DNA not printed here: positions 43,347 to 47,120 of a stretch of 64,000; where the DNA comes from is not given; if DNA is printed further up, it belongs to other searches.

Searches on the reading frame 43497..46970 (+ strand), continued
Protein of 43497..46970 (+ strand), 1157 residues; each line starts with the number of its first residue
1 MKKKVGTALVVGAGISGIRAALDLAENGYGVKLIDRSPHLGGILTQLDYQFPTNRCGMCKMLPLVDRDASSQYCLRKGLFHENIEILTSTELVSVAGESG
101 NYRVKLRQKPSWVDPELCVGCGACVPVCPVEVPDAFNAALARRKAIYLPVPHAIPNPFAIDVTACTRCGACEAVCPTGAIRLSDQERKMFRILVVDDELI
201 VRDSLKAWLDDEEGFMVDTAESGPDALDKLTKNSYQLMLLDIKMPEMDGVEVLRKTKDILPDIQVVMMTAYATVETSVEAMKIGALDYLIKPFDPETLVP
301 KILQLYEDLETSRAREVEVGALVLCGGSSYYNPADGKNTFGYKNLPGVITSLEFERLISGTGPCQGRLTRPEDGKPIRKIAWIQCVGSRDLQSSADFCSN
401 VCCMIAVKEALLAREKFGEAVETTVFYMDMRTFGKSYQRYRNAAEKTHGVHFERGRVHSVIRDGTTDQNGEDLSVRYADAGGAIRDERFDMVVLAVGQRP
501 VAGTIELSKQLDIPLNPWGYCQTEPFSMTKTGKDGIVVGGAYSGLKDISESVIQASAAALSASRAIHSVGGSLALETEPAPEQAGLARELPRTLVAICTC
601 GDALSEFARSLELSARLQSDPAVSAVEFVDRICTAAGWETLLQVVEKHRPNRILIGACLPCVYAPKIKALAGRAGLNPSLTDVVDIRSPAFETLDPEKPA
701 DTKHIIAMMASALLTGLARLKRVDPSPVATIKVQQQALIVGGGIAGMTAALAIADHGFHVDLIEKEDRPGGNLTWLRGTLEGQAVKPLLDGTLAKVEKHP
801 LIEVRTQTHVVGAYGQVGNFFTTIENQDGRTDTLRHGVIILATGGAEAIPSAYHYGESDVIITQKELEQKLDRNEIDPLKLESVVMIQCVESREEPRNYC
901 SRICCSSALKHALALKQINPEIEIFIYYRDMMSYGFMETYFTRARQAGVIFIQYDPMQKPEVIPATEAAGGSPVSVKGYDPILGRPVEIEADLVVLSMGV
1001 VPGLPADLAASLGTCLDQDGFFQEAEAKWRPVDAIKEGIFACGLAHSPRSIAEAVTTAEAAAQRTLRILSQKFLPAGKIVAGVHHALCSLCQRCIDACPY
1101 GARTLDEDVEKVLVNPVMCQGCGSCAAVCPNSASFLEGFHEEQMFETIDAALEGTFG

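Call 41: search_protein_families(library=pfam, proteins=[L054:8978-9850:+, L054:9923-12967:+, L054:12967-13419:+, L054:13442-14110:+, L054:14107-15030:+, L054:15221-15625:+, L054:15778-16296:+, L054:16307-16849:+, L054:16865-18388:+, L054:18407-19897:+], max_evalue=0.0001)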
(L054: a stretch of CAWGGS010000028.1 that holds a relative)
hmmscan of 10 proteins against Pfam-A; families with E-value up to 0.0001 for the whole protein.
L054:8978-9850:+ (290 aa): 1 family
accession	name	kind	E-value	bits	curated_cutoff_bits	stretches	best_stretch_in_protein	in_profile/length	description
PF02219.23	MTHFR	-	9.1e-28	97.8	24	1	3-286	2-284/287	Methylenetetrahydrofolate reductase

L054:9923-12967:+ (1014 aa): 18 families
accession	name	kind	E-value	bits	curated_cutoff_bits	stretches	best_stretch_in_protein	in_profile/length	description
PF07992.20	Pyr_redox_2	-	1.2e-23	84.4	26.1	3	300-423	178-288/291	Pyridine nucleotide-disulphide oxidoreductase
PF00890.30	FAD_binding_2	-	8.4e-15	55.3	20.4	2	596-640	1-42/414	FAD binding domain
PF12831.13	FAD_oxidored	-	1.3e-14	54.8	27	2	596-658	1-70/416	FAD dependent oxidoreductase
PF13450.12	NAD_binding_8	-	1.8e-14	54.2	21.9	1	599-638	1-40/68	NAD(P)-binding Rossmann-like domain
PF00037.32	Fer4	-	3.6e-12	46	21.1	1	970-992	2-24/24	4Fe-4S binding domain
PF01266.30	DAO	-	7.2e-12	45.9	27.9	1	596-631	1-37/353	FAD dependent oxidoreductase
PF13738.12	Pyr_redox_3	-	2.1e-10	40.8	30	0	593-664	163-235/305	Pyridine nucleotide-disulphide oxidoreductase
PF12837.12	Fer4_6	-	3.1e-08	33.6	25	1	970-991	3-24/24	4Fe-4S binding domain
PF14697.11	Fer4_21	-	4.9e-08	33.4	35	1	939-993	1-59/59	4Fe-4S dicluster domain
PF01946.23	Thi4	-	1.6e-07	31.2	26.2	1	593-632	16-56/235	Thi4 family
PF13237.11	Fer4_10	-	2e-07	31.3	25.5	1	941-987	4-53/53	4Fe-4S dicluster domain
PF03486.20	HI0933_like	-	5.6e-07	29.7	50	0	596-630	2-36/244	HI0933-like protein Rossmann domain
PF01494.25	FAD_binding_3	-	7.1e-07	29.2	22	0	596-627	3-34/349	FAD binding domain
PF01134.28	GIDA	-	9.1e-07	28.7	22.1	0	596-633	1-39/391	Glucose inhibited division protein A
PF00070.33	Pyr_redox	-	1.5e-06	29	22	0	597-630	2-35/82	Pyridine nucleotide-disulphide oxidoreductase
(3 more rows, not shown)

L054:12967-13419:+ (150 aa): 1 family
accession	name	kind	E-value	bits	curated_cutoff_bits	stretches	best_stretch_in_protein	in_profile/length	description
PF02662.21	FlpD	-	3.1e-51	173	22.3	1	8-130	1-123/123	Methyl-viologen-reducing hydrogenase, delta subunit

L054:13442-14110:+ (222 aa): 1 family
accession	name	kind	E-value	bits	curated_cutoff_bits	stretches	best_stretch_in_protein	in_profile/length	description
PF12225.13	DUF5981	-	2.4e-37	126.9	23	1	111-205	1-95/95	Methylene-tetrahydrofolate reductase C terminal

L054:14107-15030:+ (307 aa): 1 family
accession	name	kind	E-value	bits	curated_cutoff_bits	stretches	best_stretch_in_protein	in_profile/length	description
PF02219.23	MTHFR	-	1.8e-40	139.6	24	1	7-300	2-287/287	Methylenetetrahydrofolate reductase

L054:15221-15625:+ (134 aa): 1 family
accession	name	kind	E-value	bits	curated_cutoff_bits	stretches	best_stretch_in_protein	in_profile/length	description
PF00072.30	Response_reg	-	2.5e-24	86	30.2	1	13-129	1-110/111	Response regulator receiver domain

L054:15778-16296:+ (172 aa): 1 family
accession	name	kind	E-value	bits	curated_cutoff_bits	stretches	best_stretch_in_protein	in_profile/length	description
PF22468.2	ACT_9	-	9.2e-06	25.8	27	1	109-152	16-61/61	ACT domain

L054:16307-16849:+ (180 aa): 1 family
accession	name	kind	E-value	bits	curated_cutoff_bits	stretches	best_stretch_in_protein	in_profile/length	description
PF22468.2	ACT_9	-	2e-06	27.9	27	1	110-168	1-61/61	ACT domain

L054:16865-18388:+ (507 aa): 6 families
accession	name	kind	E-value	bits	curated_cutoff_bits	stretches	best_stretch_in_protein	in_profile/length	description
PF02518.31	HATPase_c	-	2.4e-22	79.9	26.4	1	387-494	2-109/111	Histidine kinase-, DNA gyrase B-, and HSP90-like ATPase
PF08448.16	PAS_4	-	2.2e-20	73.4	23.1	2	15-130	1-109/110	PAS fold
PF13426.13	PAS_9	-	5.6e-17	62.3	27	2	154-254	4-102/103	PAS domain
PF00512.31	HisKA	-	5.5e-14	52.4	26.9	1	279-343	2-65/66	His Kinase A (phospho-acceptor) domain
PF00989.32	PAS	-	7.2e-10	39.3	22.6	1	143-243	3-102/113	PAS fold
PF13188.13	PAS_8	-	9.5e-08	32.1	21.8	1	143-186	3-45/65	PAS domain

L054:18407-19897:+ (496 aa): 8 families
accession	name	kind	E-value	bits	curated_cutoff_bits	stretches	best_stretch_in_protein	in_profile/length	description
PF02518.31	HATPase_c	-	2e-33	115.6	26.4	1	376-486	2-110/111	Histidine kinase-, DNA gyrase B-, and HSP90-like ATPase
PF00072.30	Response_reg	-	1.7e-30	105.8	30.2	1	15-124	1-110/111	Response regulator receiver domain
PF00512.31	HisKA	-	2e-13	50.6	26.9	1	261-329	1-66/66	His Kinase A (phospho-acceptor) domain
PF08448.16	PAS_4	-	5e-13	49.7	23.1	1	149-256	2-109/110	PAS fold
PF13426.13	PAS_9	-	2e-10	41.3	27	1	153-254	2-103/103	PAS domain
PF00989.32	PAS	-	7.2e-07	29.6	22.6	1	145-252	4-113/113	PAS fold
PF13188.13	PAS_8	-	4.2e-06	26.9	21.8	1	143-183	2-44/65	PAS domain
PF13581.12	HATPase_c_2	-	9.8e-05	22.8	27.4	0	380-463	36-112/127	Histidine kinase-like ATPase domain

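Call 43: search_protein_families(library=pfam, proteins=[L024:2668-4965:+, L024:2075-2536:+, L024:149-1876:+], max_evalue=0.0001)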
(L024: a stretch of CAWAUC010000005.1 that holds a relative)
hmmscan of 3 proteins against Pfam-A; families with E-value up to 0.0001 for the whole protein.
L024:2668-4965:+ (765 aa): 6 families
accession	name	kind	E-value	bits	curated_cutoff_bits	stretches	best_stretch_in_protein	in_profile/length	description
PF02754.22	CCG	-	2.1e-31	108.3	20.6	2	629-716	1-84/85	Cysteine-rich domain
PF13183.11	Fer4_8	-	5.1e-17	62.6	27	2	384-444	3-68/68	4Fe-4S dicluster domain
PF13534.11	Fer4_17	-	1.2e-14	55.1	22.2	2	385-444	1-60/61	4Fe-4S dicluster domain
PF13187.11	Fer4_9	-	3.7e-13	49.7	27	2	386-443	2-50/52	4Fe-4S dicluster domain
PF13237.11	Fer4_10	-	1.1e-08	35.4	25.5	1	384-441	7-53/53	4Fe-4S dicluster domain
PF12838.12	Fer4_7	-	7.5e-08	33.2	27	1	386-444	2-52/52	4Fe-4S dicluster domain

L024:2075-2536:+ (153 aa): 1 family
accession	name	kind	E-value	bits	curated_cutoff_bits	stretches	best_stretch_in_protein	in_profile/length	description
PF00072.30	Response_reg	-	3.9e-18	66.1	30.2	1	23-106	1-82/111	Response regulator receiver domain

L024:149-1876:+ (575 aa): 11 families
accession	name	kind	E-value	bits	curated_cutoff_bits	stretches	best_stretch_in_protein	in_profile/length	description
PF00158.32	Sigma54_activat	-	2.9e-71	239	20.2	1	269-436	1-168/168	Sigma-54 interaction domain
PF25601.1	AAA_lid_14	-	8.3e-23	80.5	27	1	442-524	2-84/87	AAA+ ATPase lid domain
PF14532.12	Sigma54_activ_2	-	6.2e-22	78.8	25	1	270-440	1-138/138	Sigma-54 interaction domain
PF13426.13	PAS_9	-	3.2e-19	69.6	27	1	150-251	2-102/103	PAS domain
PF08448.16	PAS_4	-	4.5e-19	69.1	23.1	1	145-254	1-109/110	PAS fold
PF00989.32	PAS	-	1.5e-16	60.8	22.6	1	144-249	6-112/113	PAS fold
PF02954.25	HTH_8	-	2.1e-13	50.2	22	1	535-571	6-42/42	Bacterial regulatory protein, Fis family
PF13188.13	PAS_8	-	1.7e-07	31.3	21.8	0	142-188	4-47/65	PAS domain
PF07728.20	AAA_5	-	6.5e-07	29.9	22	1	293-413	2-125/139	AAA domain (dynein-related subfamily)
PF18024.7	HTH_50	-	6.3e-05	23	27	0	534-573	11-49/50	Helix-turn-helix domain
PF13596.12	PAS_10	-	8.7e-05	23.6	22.1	0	141-251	1-106/106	PAS domain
